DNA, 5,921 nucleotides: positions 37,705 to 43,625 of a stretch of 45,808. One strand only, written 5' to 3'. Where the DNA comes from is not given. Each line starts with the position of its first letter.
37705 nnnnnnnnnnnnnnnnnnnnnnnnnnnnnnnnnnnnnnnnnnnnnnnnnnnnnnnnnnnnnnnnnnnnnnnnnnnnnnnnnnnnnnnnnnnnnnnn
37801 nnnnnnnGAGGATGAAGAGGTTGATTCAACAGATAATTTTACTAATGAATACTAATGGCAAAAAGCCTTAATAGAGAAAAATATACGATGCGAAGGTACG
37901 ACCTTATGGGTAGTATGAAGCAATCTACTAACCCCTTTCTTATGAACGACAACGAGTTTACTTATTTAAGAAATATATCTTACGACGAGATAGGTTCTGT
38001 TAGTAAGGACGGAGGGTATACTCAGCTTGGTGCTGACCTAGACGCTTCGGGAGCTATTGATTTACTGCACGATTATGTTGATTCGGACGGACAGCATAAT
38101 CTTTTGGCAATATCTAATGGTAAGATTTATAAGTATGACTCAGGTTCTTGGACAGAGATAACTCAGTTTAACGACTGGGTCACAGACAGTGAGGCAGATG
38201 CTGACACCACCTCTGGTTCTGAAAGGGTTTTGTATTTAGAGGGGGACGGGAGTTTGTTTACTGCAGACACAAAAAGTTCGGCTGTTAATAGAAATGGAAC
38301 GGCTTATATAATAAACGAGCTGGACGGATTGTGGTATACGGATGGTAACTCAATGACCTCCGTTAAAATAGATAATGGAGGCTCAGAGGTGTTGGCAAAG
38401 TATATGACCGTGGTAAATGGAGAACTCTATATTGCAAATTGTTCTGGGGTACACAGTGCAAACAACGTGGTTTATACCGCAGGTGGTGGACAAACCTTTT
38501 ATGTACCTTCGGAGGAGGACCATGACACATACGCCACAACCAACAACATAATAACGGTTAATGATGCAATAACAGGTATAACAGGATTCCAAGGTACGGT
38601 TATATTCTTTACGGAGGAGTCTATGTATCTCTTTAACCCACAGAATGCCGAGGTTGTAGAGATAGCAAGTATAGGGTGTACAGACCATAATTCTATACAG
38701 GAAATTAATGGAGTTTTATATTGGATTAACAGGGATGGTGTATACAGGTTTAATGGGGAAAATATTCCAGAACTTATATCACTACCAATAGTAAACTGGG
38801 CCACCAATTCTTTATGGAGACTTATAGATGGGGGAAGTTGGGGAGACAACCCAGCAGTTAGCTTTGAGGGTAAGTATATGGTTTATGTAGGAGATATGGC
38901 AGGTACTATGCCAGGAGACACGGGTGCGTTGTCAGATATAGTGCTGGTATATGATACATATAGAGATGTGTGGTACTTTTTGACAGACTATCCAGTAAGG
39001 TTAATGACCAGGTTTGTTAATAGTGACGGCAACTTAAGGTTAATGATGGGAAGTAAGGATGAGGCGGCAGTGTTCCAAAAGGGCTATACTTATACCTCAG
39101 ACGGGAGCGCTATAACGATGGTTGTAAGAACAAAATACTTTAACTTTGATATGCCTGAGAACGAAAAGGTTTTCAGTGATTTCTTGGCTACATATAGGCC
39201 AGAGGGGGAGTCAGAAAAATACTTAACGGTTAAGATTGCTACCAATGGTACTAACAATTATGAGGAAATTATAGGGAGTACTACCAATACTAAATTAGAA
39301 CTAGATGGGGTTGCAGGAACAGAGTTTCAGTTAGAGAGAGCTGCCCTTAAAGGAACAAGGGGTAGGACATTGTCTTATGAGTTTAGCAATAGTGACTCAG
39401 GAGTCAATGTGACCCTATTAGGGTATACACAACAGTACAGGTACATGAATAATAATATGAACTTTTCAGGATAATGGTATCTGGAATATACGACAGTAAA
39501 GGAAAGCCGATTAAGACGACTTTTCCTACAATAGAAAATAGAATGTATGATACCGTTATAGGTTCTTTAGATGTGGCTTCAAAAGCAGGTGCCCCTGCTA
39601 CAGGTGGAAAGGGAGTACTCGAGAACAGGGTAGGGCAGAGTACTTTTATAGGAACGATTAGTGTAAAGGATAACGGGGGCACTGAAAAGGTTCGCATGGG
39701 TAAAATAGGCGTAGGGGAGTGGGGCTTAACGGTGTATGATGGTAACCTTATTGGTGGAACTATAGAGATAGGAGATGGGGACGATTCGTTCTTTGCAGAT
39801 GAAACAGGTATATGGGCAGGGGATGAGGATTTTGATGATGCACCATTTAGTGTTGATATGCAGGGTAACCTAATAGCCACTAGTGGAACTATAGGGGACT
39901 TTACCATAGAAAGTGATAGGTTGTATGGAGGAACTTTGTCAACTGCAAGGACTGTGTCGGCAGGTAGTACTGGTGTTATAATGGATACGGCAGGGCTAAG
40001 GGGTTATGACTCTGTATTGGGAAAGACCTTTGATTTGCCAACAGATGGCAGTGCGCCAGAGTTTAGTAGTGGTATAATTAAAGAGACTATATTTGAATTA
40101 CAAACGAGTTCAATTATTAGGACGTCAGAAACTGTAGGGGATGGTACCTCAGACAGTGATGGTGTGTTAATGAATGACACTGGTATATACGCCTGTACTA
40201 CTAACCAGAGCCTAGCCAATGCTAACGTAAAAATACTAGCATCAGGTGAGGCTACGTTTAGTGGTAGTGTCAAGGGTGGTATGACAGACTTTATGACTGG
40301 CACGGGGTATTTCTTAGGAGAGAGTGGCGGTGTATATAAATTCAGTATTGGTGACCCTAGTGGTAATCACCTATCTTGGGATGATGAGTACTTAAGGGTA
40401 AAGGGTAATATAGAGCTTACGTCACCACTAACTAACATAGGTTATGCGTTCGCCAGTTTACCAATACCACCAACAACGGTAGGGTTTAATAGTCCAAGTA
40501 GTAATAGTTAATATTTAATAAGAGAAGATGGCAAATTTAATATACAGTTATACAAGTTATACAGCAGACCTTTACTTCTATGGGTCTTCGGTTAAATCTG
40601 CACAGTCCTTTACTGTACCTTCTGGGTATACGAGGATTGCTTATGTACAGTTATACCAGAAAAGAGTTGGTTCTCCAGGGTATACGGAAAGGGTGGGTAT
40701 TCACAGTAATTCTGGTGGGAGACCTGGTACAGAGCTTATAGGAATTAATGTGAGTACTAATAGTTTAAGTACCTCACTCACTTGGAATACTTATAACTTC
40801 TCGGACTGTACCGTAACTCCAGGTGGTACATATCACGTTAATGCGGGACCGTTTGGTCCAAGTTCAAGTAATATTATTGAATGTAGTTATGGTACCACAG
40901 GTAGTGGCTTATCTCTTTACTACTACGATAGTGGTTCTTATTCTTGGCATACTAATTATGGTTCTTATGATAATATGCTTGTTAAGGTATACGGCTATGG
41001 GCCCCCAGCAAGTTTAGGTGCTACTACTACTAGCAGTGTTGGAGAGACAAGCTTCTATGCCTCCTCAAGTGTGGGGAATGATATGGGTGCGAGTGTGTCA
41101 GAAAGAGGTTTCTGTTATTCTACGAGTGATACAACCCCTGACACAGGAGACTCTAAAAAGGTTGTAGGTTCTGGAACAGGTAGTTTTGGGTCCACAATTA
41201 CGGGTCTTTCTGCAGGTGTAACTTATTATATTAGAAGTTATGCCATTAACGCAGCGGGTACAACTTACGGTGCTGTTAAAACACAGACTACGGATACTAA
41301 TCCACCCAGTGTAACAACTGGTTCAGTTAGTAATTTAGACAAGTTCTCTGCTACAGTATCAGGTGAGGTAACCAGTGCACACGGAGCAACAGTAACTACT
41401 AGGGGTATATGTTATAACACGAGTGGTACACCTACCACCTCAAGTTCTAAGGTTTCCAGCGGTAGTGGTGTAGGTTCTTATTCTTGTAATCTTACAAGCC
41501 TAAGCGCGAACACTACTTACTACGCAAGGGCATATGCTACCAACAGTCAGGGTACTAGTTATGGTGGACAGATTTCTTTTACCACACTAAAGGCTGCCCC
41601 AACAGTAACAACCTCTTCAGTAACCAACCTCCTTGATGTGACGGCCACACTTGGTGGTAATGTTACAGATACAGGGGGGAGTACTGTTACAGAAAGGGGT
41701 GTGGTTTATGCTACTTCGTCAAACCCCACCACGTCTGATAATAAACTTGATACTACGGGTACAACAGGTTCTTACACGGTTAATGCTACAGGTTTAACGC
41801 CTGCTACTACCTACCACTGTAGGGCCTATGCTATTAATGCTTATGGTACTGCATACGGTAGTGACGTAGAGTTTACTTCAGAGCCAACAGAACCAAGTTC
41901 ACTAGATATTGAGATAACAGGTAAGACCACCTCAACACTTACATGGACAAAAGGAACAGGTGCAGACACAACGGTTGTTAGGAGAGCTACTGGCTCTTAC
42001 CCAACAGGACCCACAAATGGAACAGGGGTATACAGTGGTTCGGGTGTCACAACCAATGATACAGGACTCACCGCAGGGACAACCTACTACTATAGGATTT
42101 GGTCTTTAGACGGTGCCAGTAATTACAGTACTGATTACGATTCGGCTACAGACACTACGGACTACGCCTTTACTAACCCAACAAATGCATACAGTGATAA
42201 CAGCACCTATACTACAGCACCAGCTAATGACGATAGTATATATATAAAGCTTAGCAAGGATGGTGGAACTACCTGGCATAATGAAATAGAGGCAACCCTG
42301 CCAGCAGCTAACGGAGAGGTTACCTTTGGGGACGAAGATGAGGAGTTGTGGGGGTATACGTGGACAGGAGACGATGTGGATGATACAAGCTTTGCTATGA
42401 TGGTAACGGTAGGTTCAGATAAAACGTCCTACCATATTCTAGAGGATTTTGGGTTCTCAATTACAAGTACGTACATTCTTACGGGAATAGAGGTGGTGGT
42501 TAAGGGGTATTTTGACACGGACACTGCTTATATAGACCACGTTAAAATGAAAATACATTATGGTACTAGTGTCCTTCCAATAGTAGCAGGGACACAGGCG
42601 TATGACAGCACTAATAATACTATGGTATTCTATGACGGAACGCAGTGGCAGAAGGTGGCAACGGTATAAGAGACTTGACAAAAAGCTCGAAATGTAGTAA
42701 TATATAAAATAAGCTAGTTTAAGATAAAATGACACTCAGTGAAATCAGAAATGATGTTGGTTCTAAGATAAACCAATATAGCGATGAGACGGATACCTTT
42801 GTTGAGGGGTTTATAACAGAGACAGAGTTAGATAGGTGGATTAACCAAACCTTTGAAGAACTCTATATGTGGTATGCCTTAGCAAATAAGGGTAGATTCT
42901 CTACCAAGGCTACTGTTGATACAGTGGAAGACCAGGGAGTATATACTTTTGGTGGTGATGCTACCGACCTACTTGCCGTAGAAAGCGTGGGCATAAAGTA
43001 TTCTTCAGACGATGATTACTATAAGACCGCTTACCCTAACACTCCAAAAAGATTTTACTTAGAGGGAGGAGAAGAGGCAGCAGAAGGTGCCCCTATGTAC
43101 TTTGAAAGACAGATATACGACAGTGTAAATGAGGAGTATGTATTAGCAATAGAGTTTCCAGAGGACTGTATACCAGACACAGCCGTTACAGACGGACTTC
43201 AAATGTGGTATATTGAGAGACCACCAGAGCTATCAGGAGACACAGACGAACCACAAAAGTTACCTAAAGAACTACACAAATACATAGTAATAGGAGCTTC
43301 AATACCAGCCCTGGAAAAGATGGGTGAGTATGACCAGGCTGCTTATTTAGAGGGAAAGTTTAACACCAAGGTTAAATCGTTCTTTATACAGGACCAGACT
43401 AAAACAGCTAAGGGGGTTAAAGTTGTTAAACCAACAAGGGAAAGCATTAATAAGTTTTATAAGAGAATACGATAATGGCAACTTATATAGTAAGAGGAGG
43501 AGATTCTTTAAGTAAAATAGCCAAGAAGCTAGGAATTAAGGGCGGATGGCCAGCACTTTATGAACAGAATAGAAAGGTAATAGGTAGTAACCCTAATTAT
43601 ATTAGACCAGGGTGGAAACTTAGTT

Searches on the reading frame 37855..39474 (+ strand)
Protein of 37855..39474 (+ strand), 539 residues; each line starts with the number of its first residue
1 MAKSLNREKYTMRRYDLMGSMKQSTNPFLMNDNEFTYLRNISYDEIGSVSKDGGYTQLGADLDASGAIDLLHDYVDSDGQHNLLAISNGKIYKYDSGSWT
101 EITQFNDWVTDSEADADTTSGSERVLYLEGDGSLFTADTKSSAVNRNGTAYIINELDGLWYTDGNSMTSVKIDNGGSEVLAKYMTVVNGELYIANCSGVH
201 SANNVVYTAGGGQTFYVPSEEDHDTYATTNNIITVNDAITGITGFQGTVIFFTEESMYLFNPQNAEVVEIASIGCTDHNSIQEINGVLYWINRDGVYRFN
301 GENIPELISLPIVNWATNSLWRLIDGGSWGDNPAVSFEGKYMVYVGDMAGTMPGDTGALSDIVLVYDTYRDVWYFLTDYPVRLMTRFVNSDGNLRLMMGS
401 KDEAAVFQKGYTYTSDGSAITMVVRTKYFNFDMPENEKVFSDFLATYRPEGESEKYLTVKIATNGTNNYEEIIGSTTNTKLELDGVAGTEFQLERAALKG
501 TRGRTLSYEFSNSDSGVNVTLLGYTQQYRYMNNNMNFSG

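Call 5: search_protein_families(library=phrogs, proteins=[window:37855-39474:+], max_evalue=0.01)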
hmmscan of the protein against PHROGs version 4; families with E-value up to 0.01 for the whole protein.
window:37855-39474:+ (539 aa): 3 families
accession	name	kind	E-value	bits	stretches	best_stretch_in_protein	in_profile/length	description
phrog_3287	-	head and packaging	5.1e-17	62.9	1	27-451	20-455/524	virion structural protein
phrog_511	-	head and packaging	4.7e-10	39.5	1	231-494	599-839/862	internal virion protein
phrog_5107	-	lysis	5.8e-07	29.3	1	69-460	107-450/533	amidase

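Call 6: search_protein_families(library=pfam, proteins=[window:37855-39474:+], max_evalue=0.01)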
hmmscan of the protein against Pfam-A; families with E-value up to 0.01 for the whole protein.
window:37855-39474:+ (539 aa): 0 families

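Call 43: search_solved_structures(query=window:37855-39474:+, max_evalue=1)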
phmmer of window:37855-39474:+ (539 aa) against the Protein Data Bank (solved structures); distinct sequences matched with E-value up to 1: 14.
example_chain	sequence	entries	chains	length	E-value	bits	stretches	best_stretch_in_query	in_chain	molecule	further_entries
6ixw_C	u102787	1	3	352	0.0013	20.7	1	110-189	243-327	pCBH ParM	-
6izr_1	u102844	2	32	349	0.0093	17.9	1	110-189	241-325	Putative plasmid segregation protein ParM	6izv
3fhi_B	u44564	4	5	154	0.2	13.5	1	323-400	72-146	cAMP-dependent protein kinase type I-alpha regulatory subunit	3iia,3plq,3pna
3pvb_B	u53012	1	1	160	0.23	13.3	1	323-400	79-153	cAMP-dependent protein kinase type I-alpha regulatory subunit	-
5jr7_B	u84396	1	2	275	0.42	12.4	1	323-400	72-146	cAMP-dependent protein kinase type I-alpha regulatory subunit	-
1ne4_A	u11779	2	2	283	0.44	12.4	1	323-400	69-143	cAMP-dependent protein kinase type I-alpha regulatory chain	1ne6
1rgs_A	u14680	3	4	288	0.46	12.3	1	323-400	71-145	CAMP DEPENDENT PROTEIN KINASE | cAMP-dependent protein kinase type I-alpha regulatory chain | cAMP-dependent protein kinase type I-alpha regulatory subunit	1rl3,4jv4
4x6r_B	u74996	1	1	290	0.46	12.3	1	323-400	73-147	cAMP-dependent protein kinase type I-alpha regulatory subunit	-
2qcs_B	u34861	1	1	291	0.46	12.3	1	323-400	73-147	cAMP-dependent protein kinase type I-alpha regulatory subunit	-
7lz4_A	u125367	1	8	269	0.54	12.1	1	323-400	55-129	cAMP-dependent protein kinase type I-alpha regulatory subunit, N-terminally processed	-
4mx3_A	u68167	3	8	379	0.75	11.6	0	323-400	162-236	cAMP-dependent protein kinase type I-alpha regulatory subunit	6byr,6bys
6no7_B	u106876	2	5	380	0.76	11.6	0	323-400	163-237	cAMP-dependent protein kinase type I-alpha regulatory subunit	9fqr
9edc_B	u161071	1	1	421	0.89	11.4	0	323-400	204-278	cAMP-dependent protein kinase type I-alpha regulatory subunit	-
9edd_B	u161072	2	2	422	0.9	11.3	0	323-400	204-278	cAMP-dependent protein kinase type I-alpha regulatory subunit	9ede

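Call 89: search_protein_families(library=ncbifam, proteins=[window:37855-39474:+], max_evalue=0.01)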
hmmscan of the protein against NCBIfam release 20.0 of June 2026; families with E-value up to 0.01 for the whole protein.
window:37855-39474:+ (539 aa): 0 families

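Call 95: find_homologous_proteins(query=window:37855-39474:+)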
Query window:37855-39474:+ (539 aa): 24 proteins with E <= 0.001 among 8000 candidates.
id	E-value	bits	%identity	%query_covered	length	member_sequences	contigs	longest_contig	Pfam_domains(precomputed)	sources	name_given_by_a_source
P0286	0.0e+0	1100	95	95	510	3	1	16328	-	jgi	jgi:hypothetical protein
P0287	2.0e-216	738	62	99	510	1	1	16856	-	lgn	-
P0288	5.5e-215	733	61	99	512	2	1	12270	-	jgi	-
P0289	5.6e-211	720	59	99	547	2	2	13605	-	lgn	-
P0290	1.5e-210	718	60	98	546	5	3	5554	-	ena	-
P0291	6.8e-205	700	59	98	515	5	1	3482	-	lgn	-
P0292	8.1e-205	700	59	98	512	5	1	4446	-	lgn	-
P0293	2.1e-202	692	58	99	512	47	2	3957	-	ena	-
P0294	3.2e-202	691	59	100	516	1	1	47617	-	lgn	-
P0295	4.7e-202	690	58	100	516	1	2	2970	-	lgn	-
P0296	7.5e-154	531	47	98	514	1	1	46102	-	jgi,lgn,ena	-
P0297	1.1e-153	531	47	99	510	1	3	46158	-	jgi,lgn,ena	-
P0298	9.4e-152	524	47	99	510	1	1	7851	-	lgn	-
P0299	2.4e-149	517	47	99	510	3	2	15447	-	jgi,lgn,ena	-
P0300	3.1e-148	513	47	96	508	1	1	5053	-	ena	-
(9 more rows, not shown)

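Call 97: find_encoding_contigs(protein=P0289, flank=10000, max_places=2)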
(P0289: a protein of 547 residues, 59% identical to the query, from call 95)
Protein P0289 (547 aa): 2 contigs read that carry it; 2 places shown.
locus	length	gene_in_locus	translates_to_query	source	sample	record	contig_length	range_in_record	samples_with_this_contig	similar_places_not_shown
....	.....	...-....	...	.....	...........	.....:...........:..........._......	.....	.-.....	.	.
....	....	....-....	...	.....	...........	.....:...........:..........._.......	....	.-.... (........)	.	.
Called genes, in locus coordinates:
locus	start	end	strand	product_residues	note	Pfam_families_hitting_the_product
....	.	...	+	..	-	?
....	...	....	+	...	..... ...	-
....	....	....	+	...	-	-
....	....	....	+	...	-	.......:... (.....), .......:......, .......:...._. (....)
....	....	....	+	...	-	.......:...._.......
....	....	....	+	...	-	-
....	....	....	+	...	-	-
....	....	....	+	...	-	-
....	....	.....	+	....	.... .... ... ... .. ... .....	-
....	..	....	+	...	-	-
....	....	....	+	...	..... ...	-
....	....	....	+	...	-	-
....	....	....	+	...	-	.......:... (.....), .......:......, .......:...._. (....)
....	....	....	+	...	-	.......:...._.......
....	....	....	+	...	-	-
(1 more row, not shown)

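Call 98: find_encoding_contigs(protein=P0294, flank=10000, max_places=1)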
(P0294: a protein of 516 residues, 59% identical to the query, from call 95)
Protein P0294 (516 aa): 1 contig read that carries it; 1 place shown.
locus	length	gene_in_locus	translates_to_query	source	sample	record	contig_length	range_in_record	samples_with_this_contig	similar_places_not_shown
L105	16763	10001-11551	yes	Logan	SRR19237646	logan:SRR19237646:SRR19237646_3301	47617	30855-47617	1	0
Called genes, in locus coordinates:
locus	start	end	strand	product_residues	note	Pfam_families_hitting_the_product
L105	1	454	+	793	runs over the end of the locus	PF23899:SU10_portal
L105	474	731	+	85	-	-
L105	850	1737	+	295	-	-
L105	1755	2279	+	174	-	-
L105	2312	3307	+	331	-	PF10124:Mu-like_gpT (faint)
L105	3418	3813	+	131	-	-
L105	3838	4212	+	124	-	-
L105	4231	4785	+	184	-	-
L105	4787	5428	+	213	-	PF07460:NUMOD3, PF13391:HNH_2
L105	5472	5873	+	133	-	-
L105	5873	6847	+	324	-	-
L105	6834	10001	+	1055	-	PF10102:DUF2341 (weak), PF13385:Laminin_G_3, PF10102:DUF2341 (weak)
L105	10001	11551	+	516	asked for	-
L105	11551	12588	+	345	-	-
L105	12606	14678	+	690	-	PF00041:fn3 (faint)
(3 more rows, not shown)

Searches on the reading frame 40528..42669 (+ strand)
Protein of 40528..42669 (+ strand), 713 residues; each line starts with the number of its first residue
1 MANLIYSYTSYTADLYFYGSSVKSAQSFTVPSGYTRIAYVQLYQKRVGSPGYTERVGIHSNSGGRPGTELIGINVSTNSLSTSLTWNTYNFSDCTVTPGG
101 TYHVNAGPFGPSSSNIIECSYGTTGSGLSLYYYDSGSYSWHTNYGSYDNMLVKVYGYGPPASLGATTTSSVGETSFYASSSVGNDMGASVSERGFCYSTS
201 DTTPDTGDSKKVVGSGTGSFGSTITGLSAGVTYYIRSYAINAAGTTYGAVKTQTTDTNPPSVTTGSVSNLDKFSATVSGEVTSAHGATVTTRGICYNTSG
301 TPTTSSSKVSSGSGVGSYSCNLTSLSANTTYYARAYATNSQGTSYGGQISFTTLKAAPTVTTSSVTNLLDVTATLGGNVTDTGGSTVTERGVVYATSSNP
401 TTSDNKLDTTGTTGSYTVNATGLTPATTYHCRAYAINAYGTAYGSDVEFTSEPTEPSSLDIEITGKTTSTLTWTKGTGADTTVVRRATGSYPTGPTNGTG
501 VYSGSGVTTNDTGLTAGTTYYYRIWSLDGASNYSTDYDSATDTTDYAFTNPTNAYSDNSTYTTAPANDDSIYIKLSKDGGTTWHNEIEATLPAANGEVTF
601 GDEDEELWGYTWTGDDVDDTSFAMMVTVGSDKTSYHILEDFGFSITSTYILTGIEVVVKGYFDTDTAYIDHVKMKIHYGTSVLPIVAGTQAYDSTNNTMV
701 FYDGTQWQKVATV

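Call 5: search_protein_families(library=phrogs, proteins=[window:40528-42669:+], max_evalue=0.01)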
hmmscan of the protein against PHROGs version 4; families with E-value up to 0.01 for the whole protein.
window:40528-42669:+ (713 aa): 1 family
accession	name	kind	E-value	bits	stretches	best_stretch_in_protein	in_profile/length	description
phrog_6977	-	tail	1e-07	32.7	1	158-357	61-246/284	minor tail protein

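Call 6: search_protein_families(library=pfam, proteins=[window:40528-42669:+], max_evalue=0.01)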
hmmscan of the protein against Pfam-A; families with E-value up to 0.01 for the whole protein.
window:40528-42669:+ (713 aa): 4 families
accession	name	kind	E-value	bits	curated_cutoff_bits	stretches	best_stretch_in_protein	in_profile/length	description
PF00041.27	fn3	-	7.5e-05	23.3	25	0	403-441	41-74/84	Fibronectin type III domain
PF16974.11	NAR2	-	0.00078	19.5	26.6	0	410-447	87-126/142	High-affinity nitrate transporter accessory, Ig-like domain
PF25059.1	FN3_DSCAM-DSCAML_C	-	0.0034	18.1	39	0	223-257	48-82/89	DSCAM/DSCAML C-terminal Fn3-like domain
PF16655.11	PhoD_N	-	0.0094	16.9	30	0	508-526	60-78/90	PhoD-like phosphatase, N-terminal domain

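Call 44: search_solved_structures(query=window:40528-42669:+, max_evalue=1)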
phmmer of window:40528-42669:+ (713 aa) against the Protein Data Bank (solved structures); distinct sequences matched with E-value up to 1: 2.
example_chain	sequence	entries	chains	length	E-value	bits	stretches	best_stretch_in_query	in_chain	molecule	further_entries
8udz_D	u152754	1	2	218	0.015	17.3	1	297-456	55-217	LTBP-49247 Fab Light Chain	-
1x4x_A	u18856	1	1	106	0.082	14.8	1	415-451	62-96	Fibronectin type-III domain containing protein 3a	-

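Call 89: search_protein_families(library=ncbifam, proteins=[window:40528-42669:+], max_evalue=0.01)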
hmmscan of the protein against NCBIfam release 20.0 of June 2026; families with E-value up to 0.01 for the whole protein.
window:40528-42669:+ (713 aa): 1 family
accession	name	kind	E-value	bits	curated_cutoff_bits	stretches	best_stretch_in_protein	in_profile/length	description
NF049889.1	AlphArabdaseBT0360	equivalog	5.7e-24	84.6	600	3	165-256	39-130/639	arabinan endo-1,5-alpha-L-arabinosidase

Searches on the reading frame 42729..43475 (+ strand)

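Call 22: search_protein_families(library=pfam, proteins=[window:42729-43475:+], max_evalue=0.01)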
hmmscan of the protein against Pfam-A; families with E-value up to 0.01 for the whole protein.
window:42729-43475:+ (248 aa): 1 family
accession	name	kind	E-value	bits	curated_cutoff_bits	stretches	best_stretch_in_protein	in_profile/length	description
PF24175.2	SU10_adaptor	-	2.5e-11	44.8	27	1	1-221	1-182/194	SU10 adaptor protein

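Call 33: search_protein_families(library=phrogs, proteins=[window:42729-43475:+], max_evalue=0.01)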
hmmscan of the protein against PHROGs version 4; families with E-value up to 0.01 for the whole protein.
window:42729-43475:+ (248 aa): 0 families
